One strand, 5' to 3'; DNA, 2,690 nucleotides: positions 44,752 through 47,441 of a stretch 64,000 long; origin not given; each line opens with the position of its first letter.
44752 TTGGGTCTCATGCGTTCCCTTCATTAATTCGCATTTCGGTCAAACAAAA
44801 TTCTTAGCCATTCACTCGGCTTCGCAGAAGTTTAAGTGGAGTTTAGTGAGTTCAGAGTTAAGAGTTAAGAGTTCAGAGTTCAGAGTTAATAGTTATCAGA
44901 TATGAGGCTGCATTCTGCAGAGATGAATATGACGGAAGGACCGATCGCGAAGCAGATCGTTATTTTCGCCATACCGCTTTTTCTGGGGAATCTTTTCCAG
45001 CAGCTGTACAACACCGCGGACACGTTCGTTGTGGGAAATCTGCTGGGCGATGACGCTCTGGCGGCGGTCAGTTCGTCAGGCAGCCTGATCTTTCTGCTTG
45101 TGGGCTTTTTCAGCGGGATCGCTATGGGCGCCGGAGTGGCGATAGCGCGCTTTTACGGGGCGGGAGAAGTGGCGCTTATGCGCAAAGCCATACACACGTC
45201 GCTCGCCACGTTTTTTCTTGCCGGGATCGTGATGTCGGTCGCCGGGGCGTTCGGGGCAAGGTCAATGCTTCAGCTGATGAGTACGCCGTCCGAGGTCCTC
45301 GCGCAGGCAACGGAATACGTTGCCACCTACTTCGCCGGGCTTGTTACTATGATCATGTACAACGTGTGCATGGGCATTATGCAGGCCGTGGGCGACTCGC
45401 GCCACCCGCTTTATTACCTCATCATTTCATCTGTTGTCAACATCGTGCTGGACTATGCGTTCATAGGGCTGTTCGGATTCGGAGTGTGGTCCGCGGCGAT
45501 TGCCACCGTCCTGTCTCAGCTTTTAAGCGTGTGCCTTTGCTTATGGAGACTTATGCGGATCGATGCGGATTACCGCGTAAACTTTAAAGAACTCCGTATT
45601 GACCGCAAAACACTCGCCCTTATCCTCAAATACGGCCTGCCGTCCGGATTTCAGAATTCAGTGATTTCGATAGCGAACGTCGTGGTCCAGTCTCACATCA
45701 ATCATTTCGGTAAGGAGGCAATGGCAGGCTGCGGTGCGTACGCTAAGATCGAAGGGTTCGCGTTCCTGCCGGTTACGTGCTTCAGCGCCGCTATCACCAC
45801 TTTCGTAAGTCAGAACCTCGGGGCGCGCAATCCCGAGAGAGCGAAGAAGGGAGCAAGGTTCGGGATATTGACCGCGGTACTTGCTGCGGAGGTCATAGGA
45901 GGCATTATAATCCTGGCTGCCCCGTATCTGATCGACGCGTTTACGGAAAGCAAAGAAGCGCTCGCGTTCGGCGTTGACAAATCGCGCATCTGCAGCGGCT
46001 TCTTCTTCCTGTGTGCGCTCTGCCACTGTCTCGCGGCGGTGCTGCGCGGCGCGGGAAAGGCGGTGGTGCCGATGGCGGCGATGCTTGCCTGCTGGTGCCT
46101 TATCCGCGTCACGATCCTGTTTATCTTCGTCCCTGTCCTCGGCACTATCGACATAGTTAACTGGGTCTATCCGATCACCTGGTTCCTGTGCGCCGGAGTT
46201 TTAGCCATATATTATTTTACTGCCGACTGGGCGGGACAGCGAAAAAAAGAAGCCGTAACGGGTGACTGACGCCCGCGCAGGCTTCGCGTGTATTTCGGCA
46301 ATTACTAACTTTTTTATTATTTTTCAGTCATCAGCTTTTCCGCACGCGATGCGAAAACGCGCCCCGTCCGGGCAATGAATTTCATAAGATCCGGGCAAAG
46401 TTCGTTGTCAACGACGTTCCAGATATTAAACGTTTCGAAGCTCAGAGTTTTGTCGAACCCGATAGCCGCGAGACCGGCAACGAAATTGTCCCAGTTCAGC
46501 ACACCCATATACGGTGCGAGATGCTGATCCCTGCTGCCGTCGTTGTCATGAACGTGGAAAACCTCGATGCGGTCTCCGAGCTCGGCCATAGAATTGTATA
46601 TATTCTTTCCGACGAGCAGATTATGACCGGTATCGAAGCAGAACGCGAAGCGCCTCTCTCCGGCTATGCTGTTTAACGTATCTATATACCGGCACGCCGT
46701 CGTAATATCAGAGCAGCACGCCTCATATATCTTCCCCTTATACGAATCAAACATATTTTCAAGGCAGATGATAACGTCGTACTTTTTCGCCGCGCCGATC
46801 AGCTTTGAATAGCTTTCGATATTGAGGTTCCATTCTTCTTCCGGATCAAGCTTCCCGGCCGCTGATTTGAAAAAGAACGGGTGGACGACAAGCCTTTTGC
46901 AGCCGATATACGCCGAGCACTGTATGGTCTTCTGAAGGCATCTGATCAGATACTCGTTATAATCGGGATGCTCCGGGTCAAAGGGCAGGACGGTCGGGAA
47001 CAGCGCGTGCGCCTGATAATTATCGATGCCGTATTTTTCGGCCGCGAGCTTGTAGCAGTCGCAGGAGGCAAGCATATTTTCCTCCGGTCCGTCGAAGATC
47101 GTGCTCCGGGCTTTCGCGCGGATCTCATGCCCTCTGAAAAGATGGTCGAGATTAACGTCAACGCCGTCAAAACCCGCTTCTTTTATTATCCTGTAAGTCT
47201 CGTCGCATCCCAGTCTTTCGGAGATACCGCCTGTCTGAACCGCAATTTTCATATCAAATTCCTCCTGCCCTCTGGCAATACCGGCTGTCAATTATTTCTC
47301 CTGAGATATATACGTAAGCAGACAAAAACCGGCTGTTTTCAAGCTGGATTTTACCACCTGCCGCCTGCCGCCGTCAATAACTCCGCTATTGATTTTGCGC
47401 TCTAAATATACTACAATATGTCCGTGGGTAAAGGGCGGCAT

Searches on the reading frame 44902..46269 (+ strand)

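Call 39: search_protein_families(library=pfam, proteins=[window:44902-46269:+], max_evalue=0.00001)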
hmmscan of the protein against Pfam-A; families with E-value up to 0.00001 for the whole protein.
window:44902-46269:+ (455 aa): 3 families
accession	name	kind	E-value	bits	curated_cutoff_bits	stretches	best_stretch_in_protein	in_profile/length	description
PF01554.23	MatE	-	6.3e-55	185.7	24.9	2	25-185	1-160/161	MatE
PF03023.19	MurJ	-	4.9e-10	39.1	27.4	1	15-222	195-404/451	Lipid II flippase MurJ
PF13440.11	Polysacc_synt_3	-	2.5e-06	27.4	23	0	15-71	173-229/293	Polysaccharide biosynthesis protein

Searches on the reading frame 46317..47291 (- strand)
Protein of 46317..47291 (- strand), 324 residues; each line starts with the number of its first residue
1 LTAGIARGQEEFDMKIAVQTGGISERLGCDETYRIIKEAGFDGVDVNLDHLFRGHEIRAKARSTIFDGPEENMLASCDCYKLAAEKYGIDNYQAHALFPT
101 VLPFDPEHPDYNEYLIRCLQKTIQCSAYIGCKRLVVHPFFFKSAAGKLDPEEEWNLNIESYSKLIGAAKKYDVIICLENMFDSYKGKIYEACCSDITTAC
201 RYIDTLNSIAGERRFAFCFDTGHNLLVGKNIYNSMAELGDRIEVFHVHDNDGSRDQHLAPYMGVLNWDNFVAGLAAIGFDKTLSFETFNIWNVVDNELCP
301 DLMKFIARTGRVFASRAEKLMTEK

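Call 39: search_protein_families(library=pfam, proteins=[window:46317-47291:-], max_evalue=0.00001)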
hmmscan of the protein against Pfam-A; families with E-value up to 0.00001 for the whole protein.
window:46317-47291:- (324 aa): 1 family
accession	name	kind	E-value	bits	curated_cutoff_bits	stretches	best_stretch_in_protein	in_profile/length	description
PF01261.30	AP_endonuc_2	-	1.9e-29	103.6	31.1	1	35-291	3-233/249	Xylose isomerase-like TIM barrel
